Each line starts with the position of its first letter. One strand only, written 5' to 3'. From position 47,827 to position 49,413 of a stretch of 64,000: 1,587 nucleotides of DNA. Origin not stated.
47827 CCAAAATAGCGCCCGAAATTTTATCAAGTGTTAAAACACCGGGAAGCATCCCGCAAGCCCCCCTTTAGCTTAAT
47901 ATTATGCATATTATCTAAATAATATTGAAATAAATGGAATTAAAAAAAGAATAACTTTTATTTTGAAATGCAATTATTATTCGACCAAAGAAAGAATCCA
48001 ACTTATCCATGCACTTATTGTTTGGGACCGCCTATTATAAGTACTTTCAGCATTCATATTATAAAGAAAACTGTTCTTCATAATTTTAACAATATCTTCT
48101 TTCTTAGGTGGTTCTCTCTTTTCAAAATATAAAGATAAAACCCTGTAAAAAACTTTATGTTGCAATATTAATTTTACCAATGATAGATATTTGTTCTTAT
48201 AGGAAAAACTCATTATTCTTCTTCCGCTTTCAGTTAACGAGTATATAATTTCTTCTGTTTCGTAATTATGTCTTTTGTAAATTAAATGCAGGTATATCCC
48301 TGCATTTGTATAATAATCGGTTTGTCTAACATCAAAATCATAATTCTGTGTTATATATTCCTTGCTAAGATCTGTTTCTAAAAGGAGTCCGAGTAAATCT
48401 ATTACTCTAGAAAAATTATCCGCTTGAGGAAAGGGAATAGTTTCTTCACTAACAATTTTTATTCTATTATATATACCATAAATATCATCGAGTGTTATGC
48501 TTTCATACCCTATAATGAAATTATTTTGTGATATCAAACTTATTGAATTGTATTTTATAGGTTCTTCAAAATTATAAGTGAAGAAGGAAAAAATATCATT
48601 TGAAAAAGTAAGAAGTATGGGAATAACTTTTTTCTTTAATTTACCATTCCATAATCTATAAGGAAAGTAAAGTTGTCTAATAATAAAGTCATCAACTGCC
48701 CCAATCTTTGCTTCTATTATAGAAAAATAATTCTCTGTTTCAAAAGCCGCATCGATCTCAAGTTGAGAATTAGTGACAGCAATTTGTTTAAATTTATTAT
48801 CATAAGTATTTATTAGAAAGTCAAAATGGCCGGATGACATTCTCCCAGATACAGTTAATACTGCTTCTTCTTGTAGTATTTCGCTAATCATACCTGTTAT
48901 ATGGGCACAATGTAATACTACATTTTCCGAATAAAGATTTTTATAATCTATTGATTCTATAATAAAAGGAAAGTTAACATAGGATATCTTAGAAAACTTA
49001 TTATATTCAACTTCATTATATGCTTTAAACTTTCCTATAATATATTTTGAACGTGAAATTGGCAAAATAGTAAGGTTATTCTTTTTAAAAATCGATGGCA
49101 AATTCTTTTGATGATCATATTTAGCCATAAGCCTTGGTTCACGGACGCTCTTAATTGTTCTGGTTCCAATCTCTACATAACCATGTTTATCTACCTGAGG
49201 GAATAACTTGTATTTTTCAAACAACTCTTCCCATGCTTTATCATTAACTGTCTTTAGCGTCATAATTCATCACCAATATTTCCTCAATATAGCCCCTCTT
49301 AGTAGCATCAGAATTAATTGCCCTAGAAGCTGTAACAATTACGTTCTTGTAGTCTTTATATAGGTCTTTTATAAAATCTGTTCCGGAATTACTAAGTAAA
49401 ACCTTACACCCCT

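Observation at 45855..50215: addB and addA are split by a 4.3-kb, four-gene accessory insertion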

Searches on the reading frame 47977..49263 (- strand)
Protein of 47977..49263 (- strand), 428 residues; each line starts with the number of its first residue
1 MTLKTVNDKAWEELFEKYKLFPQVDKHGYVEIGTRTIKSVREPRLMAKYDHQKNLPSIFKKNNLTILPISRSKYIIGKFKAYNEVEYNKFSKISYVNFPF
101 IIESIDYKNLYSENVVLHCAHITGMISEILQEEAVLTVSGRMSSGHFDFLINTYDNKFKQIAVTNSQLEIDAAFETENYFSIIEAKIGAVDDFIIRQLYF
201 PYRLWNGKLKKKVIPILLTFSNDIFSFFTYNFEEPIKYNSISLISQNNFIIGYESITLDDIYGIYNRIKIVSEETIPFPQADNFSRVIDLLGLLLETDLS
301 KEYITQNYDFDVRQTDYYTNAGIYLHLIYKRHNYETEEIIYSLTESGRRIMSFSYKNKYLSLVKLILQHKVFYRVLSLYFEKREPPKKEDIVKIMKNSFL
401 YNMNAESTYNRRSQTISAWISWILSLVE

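Call 4: search_protein_families(library=pfam, proteins=[window:47977-49263:-], max_evalue=0.01)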
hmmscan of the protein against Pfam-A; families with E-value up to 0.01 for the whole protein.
window:47977-49263:- (428 aa): 3 families
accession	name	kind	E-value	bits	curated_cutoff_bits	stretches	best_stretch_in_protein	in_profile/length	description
PF22518.2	DUF6997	-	1.7e-61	207.8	27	1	77-250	1-175/175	Domain of unknown function (DUF6997)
PF23871.1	DUF7226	-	4.6e-53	179.4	27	1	286-427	1-141/142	Domain of unknown function (DUF7226)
PF22515.2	DUF6996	-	2.6e-28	98.3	27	1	8-76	1-71/71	Domain of unknown function (DUF6996)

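Call 5: search_protein_families(library=padloc, proteins=[window:47977-49263:-], max_evalue=0.01)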
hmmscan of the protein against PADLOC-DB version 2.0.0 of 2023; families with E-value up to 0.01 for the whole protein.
window:47977-49263:- (428 aa): 1 family
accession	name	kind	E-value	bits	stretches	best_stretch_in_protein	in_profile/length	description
PDLC03513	REase_II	-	1.2e-95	319.5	1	4-428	4-425/426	Type II restriction enzyme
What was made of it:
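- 47977..49263 (-): Type II restriction endonuclease, 428 aa. It overlaps the methylase gene by 20 nt. PADLOC REase_II 1.2e-95 over the full length; DUF6996/6997/7226 (calls 4, 5).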

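Call 6: search_protein_families(library=ncbifam, proteins=[window:47977-49263:-], max_evalue=0.01)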
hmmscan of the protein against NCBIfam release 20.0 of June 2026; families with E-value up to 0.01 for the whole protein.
window:47977-49263:- (428 aa): 0 families

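Call 29: search_solved_structures(query=window:47977-49263:-, max_evalue=1)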
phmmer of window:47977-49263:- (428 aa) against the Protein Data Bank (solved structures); distinct sequences matched with E-value up to 1: 0.
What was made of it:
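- Closest known: DpnII / MboI-type GATC R-M systems with Dam-family methylases. Different: It belongs to DUF6996/6997/7226 and has no solved relative by sequence (calls 4, 29).
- Tried and rejected: Sequence search of the REase against the PDB: no hit (call 29).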

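Call 34: search_dna_similar(query=window:47977-49263:-, collection=plasmids, mode=protein, max_rows=12)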
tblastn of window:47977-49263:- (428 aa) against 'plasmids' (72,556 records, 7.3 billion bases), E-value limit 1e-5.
Records with a match: 23; places in all: 26; records where one place covers at least 80% of the query: 20.
Best place of each record, by identity: <60% 23.
By first word of the organism name: Lactiplantibacillus 7; Enterococcus 4; Leuconostoc 2; Entomospira 2; Staphylococcus 1; Megamonas 1; Mammaliicoccus 1; Macrococcoides 1; Stanieria 1; Pediococcus 1; and 2 more.
By predicted mobility (MOB-suite, as given by PLSDB): non-mobilizable 10; conjugative 9; mobilizable 4.
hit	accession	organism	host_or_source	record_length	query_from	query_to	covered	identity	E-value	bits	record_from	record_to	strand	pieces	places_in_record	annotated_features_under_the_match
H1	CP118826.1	Staphylococcus hominis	Camelus dromedarius,Bactrial agar ...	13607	3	428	100%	46.3%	7e-109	359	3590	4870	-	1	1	translation elongation factor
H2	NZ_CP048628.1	Megamonas funiformis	Homo sapiens,isolate gDNA,feces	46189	6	428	99%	46.5%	3e-114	375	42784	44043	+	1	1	hypothetical protein | DNA adenine methylase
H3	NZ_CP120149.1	Mammaliicoccus sciuri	Canis lupus familiaris,cell ...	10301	3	428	100%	46.0%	4e-108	357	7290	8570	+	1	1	translation elongation factor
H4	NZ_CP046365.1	Macrococcoides canis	dog,swabs,ear infection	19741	3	428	100%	45.8%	1e-108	358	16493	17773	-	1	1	translation elongation factor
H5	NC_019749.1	Stanieria cyanosphaera PCC 7437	-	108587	4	426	99%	43.3%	9e-104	345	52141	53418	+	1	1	hypothetical protein | DNA adenine methylase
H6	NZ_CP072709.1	Enterococcus faecium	Homo sapiens,blood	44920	4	428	99%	37.3%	2e-81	280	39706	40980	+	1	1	hypothetical protein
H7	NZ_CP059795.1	Enterococcus faecium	Homo sapiens,blood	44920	4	428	99%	37.3%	2e-81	280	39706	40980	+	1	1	hypothetical protein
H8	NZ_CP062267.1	Enterococcus faecium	Homo sapiens,blood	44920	4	428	99%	37.3%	2e-81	280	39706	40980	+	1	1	hypothetical protein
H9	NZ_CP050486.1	Enterococcus gallinarum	Gallus gallus domesticus,fecal matter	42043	4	428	99%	37.3%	4e-81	279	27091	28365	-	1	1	hypothetical protein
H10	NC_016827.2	Leuconostoc mesenteroides subsp. mesenteroides J18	-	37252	8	427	98%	37.2%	7e-69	244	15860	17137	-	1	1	AAA-associated domain-containing protein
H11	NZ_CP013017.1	Leuconostoc mesenteroides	single cell,kimchi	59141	8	427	98%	37.2%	7e-69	244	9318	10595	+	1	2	AAA-associated domain-containing protein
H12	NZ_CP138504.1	Pediococcus acidilactici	Chicken,Faeces,Chicken farm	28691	8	425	98%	35.8%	2e-67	240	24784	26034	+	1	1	hypothetical protein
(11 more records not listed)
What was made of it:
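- On Type II restriction-modification system: Plasmid hits are annotated next to 'DNA adenine methylase' (call 34).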

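Call 45: find_homologous_proteins(query=window:47977-49263:-, max_evalue=1e-10)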
Query window:47977-49263:- (428 aa): 2488 proteins with E <= 1e-10 among 7120 candidates; the best 120 are listed.
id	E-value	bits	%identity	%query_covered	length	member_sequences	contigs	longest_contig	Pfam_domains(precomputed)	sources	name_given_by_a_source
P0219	5.3e-279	943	100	100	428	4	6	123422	PF22518.3,PF22515.3,PF23871.2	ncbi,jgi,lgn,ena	-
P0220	4.4e-234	795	86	100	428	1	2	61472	PF22518.3,PF22515.3,PF23871.2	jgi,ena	-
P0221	4.1e-150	519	56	100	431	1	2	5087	PF22518.3,PF22515.3,PF23871.2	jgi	-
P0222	1.5e-146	507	55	100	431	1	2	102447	PF22518.3,PF22515.3,PF23871.2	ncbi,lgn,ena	-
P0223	3.1e-146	506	56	99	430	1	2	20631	PF22518.3,PF22515.3,PF23871.2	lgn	-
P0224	3.0e-145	503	53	99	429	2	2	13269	PF22518.3,PF22515.3,PF23871.2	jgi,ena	-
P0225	3.1e-145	503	53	98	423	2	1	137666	PF22518.3,PF22515.3,PF23871.2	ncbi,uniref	ncbi:type II restriction enzyme [Metabacillus niabensis]|uniref:type II restriction enzyme n=1 Tax=M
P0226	2.1e-144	500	54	98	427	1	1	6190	PF22518.3,PF22515.3,PF23871.2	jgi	jgi:hypothetical protein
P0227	3.0e-144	499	54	100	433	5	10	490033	PF22518.3,PF22515.3,PF23871.2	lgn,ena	-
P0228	3.8e-144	499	54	98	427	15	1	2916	PF22518.3,PF22515.3,PF23871.2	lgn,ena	-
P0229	4.6e-144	499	52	98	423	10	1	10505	PF22518.3,PF22515.3,PF23871.2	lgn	-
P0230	4.8e-144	499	54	98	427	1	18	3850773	PF22518.3,PF22515.3,PF23871.2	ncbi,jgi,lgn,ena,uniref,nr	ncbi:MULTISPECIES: type II restriction enzyme [Anoxybacillaceae]|uniref:Translation elongation facto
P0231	5.6e-144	499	51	99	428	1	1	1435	PF22518.3,PF22515.3,PF23871.2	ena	-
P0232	6.9e-144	498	54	98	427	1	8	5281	PF22518.3,PF22515.3,PF23871.2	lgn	-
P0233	1.3e-143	497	53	98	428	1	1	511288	PF22518.3,PF22515.3,PF23871.2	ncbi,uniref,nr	ncbi:translation elongation factor [Gracilibacillus sp. S3-1-1]|uniref:Translation elongation factor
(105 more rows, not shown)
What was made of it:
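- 47977..49263 (-): 2488 homologues, many named 'type II restriction enzyme' (call 45).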

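Call 47: list_cluster_members(proteins=[P0219, P0001])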
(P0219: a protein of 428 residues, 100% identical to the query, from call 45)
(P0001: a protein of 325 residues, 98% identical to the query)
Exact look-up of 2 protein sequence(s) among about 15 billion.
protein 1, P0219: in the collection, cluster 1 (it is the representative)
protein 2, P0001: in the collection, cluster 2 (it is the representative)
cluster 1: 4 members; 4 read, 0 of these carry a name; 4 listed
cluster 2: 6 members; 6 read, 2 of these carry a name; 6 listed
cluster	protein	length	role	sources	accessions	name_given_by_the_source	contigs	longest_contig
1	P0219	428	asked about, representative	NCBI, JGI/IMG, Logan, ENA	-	-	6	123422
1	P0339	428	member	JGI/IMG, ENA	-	-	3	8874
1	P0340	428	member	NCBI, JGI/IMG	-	-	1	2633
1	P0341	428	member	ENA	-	-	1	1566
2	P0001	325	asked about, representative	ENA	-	-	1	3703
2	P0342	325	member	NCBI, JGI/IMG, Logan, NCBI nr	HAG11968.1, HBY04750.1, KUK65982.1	MAG TPA: hypothetical protein DCK76_11490 [Desulfotomaculum sp.] | MAG: hypothetical protein XD84_0143 [Desulfotomaculum sp. 46_80]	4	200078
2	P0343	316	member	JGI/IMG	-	hypothetical protein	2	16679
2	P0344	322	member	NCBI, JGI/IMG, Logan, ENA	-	-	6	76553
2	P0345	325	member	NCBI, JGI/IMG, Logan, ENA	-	-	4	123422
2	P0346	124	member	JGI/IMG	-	-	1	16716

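Call 52: predict_structure(alignment_id=A3)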
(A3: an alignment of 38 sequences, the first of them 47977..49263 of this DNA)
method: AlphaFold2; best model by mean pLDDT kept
length: 428 residues; sequences in the alignment: 38
mean_pLDDT: 92.7   pTM: 0.70
mean pLDDT of the five models: 92.7, 92.6, 91.7, 89.7, 85.0
residues with pLDDT >= 90: 334; 70-90: 90; 50-70: 3; < 50: 1
segments of 3 or more residues with pLDDT < 50: none
pLDDT, mean of each block of 10 residues (from residue 1): 81 95 93 94 86 94 95 95 94 87 87 94 96 95 95 94 95 97 96 97 95 98 95 97 97 85 95 87 93 93 85 89 96 90 96 89 97 96 92 91 86 94 92
secondary structure, 60 per line:
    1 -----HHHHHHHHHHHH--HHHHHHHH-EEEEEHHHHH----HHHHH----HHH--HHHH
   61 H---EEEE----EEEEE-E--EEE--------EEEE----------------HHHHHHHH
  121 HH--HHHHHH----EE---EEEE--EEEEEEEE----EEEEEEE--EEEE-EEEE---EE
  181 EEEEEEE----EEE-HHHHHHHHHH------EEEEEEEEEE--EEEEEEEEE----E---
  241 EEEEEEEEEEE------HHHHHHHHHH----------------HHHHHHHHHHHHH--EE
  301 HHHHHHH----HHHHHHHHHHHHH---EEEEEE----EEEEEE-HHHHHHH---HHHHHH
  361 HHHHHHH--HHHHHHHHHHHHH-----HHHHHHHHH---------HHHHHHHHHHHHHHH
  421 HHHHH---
elements in order: H6-17 H20-27 E29-33 H34-38 H43-47 H57-61 E65-68 E73-77 E82-84 E93-96 H113-122 H125-130 E140-143 E146-153 E158-164 E167-170 E172-175 E179-187 E192-194 H196-205 E212-221 E224-232 E241-251 H258-267 H284-296 H301-307 H312-324 E328-333 E338-343 H345-351 H355-367 H370-382 H388-396 H406-425

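Call 54: fold_search(model_id=the predicted structure, library=pdb)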
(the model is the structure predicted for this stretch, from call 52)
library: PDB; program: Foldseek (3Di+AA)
matches with E <= 10: 1255; with E <= 0.001: 0
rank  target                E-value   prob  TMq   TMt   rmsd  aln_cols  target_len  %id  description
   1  9iab_A                4.2e-03  0.97  0.16  0.23  11.5       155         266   11  Structure of the Argonaute-associated Cas4 family protein 1 (ACE1) from Chroococcidiopsis thermalis (CtACE1) (released 2025-04-23)
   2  9iab_B                5.2e-03  0.96  0.16  0.23  11.5       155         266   11  Structure of the Argonaute-associated Cas4 family protein 1 (ACE1) from Chroococcidiopsis thermalis (CtACE1) (released 2025-04-23)
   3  5yi1                  6.8e-03  1.00  0.16  0.48   9.8       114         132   18  Structure of Lactococcus lactis ZitR, C30AH42A mutant in apo form (released 2017-12-06)
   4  9iac_A                1.1e-02  0.97  0.16  0.23   7.6       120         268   13  Structure of the Argonaute-associated Cas4 family protein 1 (ACE1) from Microcystis aeruginosa (MaACE1) (released 2025-04-23)
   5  1s3j_A                1.6e-02  1.00  0.15  0.43  11.0       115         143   16  X-ray crystal structure of YusO protein from Bacillus subtilis (released 2004-04-13)
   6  5yi0_A                1.6e-02  1.00  0.14  0.41   9.3       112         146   19  Structure of Lactococcus lactis ZitR, C30AH42A mutant (released 2017-12-06)
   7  7el3_B                1.7e-02  1.00  0.15  0.42   9.7       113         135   18  Crystal structure of HpaR-DNA complex from Acinetobacter baumannii (released 2022-01-19)
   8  5jls                  1.9e-02  1.00  0.15  0.46  10.3       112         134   11  Crystal Structure of Adhesin competence repressor (AdcR) from Streptococcus pyogenes (C-terminally His tagged) (released 2017-05-03)
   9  9iac_B                1.9e-02  0.94  0.15  0.22   8.0       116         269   17  Structure of the Argonaute-associated Cas4 family protein 1 (ACE1) from Microcystis aeruginosa (MaACE1) (released 2025-04-23)
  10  4yif_B                2.0e-02  1.00  0.16  0.43  11.0       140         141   13  Crystal structure of Rv0880 (released 2015-06-10)
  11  4yif_C                2.2e-02  0.99  0.16  0.45  13.1       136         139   11  Crystal structure of Rv0880 (released 2015-06-10)
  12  5yhx_M                3.0e-02  0.98  0.15  0.42  13.2       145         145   17  Structure of Lactococcus lactis ZitR, wild type (released 2017-12-06)
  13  3gfl                  3.2e-02  1.00  0.15  0.44  11.5       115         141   16  Crystal structure of the ST1710 mutant (R90A) protein (released 2009-08-25)
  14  5yhy                  3.5e-02  1.00  0.15  0.43  10.9       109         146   16  Structure of Lactococcus lactis ZitR, C30S mutant (released 2017-12-06)
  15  7el3_A                3.5e-02  1.00  0.15  0.42   9.6       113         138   18  Crystal structure of HpaR-DNA complex from Acinetobacter baumannii (released 2022-01-19)
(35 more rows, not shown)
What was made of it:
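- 47977..49263 (-): AF2 pLDDT 92.7, with weak fold matches to Cas4-family nucleases and a C-terminal winged helix (calls 52, 54).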

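Call 57: find_encoding_contigs(protein=P0219, flank=6000, max_places=8)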
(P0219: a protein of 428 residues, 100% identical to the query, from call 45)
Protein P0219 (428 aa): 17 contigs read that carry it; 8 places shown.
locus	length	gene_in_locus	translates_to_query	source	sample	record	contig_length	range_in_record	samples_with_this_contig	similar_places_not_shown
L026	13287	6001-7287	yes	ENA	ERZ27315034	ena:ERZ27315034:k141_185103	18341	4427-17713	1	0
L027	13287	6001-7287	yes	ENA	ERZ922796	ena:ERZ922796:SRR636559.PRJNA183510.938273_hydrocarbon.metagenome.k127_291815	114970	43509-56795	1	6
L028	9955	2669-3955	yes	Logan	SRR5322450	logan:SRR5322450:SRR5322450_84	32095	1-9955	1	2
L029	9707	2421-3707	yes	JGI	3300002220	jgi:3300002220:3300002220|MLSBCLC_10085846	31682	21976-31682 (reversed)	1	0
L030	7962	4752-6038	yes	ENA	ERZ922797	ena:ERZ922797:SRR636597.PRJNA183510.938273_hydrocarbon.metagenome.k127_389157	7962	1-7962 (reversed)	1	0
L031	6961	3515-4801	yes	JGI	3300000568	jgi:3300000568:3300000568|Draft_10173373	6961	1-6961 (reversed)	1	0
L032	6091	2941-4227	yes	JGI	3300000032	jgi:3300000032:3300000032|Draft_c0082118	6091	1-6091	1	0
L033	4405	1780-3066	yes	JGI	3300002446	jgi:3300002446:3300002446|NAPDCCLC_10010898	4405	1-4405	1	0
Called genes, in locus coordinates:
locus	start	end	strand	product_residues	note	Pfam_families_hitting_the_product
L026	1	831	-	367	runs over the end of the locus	PF13490:zf-HC2 (weak), PF14257:DUF4349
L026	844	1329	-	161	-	PF04542:Sigma70_r2, PF07638:Sigma70_ECF, PF08281:Sigma70_r4_2, PF04545:Sigma70_r4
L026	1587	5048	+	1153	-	PF21445:ADDB_N, PF13361:UvrD_C (weak), PF27467:AddB_5th, PF12705:PDDEXK_1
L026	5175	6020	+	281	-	PF02086:MethyltransfD12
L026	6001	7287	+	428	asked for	PF22515:DUF6996, PF22518:DUF6997, PF23871:DUF7226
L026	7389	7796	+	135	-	PF03747:ADP_ribosyl_GH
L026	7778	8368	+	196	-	PF03747:ADP_ribosyl_GH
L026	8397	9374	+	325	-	-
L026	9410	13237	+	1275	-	PF00580:UvrD-helicase, PF13245:AAA_19 (weak), PF13361:UvrD_C, PF13538:UvrD_C_2 (weak), PF12705:PDDEXK_1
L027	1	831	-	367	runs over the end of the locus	PF13490:zf-HC2 (weak), PF14257:DUF4349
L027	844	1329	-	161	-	PF04542:Sigma70_r2, PF07638:Sigma70_ECF, PF08281:Sigma70_r4_2, PF04545:Sigma70_r4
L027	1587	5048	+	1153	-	PF21445:ADDB_N, PF13361:UvrD_C (weak), PF27467:AddB_5th, PF12705:PDDEXK_1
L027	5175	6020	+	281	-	PF02086:MethyltransfD12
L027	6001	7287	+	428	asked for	PF22515:DUF6996, PF22518:DUF6997, PF23871:DUF7226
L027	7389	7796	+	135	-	PF03747:ADP_ribosyl_GH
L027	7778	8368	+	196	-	PF03747:ADP_ribosyl_GH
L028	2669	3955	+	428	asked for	PF22515:DUF6996, PF22518:DUF6997, PF23871:DUF7226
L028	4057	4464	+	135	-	PF03747:ADP_ribosyl_GH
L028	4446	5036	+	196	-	PF03747:ADP_ribosyl_GH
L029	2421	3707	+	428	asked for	PF22515:DUF6996, PF22518:DUF6997, PF23871:DUF7226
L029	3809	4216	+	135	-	PF03747:ADP_ribosyl_GH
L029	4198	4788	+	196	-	PF03747:ADP_ribosyl_GH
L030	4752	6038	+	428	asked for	PF22515:DUF6996, PF22518:DUF6997, PF23871:DUF7226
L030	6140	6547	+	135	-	PF03747:ADP_ribosyl_GH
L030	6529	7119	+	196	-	PF03747:ADP_ribosyl_GH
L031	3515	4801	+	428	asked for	PF22515:DUF6996, PF22518:DUF6997, PF23871:DUF7226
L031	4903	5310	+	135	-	PF03747:ADP_ribosyl_GH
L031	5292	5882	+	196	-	PF03747:ADP_ribosyl_GH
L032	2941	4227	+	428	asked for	PF22515:DUF6996, PF22518:DUF6997, PF23871:DUF7226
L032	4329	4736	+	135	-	PF03747:ADP_ribosyl_GH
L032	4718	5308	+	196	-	PF03747:ADP_ribosyl_GH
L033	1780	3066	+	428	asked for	PF22515:DUF6996, PF22518:DUF6997, PF23871:DUF7226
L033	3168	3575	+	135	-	PF03747:ADP_ribosyl_GH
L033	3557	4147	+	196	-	PF03747:ADP_ribosyl_GH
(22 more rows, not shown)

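Call 67: find_related_loci(query=A3, collection=viral_contigs, flank=4000)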
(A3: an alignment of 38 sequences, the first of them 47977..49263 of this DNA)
Query A3 (428 aa) in viral_contigs; peptide patterns used: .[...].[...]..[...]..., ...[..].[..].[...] (x = any residue, [..] = any of these).
53 stretches matched a pattern; 31 encode a relative of the query (tblastn E <= 1e-3); 31 distinct loci.
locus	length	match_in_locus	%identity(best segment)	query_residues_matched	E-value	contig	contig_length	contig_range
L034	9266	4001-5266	50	4-427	3e-135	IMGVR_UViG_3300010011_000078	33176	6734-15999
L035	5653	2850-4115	49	4-427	9e-136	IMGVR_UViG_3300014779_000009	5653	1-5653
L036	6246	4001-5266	49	4-427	3e-135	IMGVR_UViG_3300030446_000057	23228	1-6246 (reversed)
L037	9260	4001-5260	49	7-428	3e-125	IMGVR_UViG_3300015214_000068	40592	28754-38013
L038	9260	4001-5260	46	6-428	5e-123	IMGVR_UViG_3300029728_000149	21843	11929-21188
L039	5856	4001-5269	45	4-427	9e-123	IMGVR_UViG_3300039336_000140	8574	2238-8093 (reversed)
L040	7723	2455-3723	45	4-427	3e-122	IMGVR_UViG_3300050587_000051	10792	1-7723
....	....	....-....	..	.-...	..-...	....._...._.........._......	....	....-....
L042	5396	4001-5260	44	6-428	1e-114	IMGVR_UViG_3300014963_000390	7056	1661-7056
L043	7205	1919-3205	45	4-427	3e-111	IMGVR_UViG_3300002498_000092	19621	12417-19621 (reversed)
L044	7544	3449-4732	41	1-427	2e-100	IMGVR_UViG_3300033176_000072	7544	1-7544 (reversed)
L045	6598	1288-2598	40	7-428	7e-100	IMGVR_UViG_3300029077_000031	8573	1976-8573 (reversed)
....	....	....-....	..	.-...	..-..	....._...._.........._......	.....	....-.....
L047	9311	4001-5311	40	7-428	8e-100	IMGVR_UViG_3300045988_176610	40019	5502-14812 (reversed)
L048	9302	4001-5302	40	7-425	1e-98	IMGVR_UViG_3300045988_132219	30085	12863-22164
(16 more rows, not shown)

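Call 70: search_protein_families(library=phrogs, proteins=[window:47977-49263:-], max_evalue=0.001)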
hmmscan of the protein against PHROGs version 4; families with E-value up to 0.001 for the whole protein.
window:47977-49263:- (428 aa): 0 families
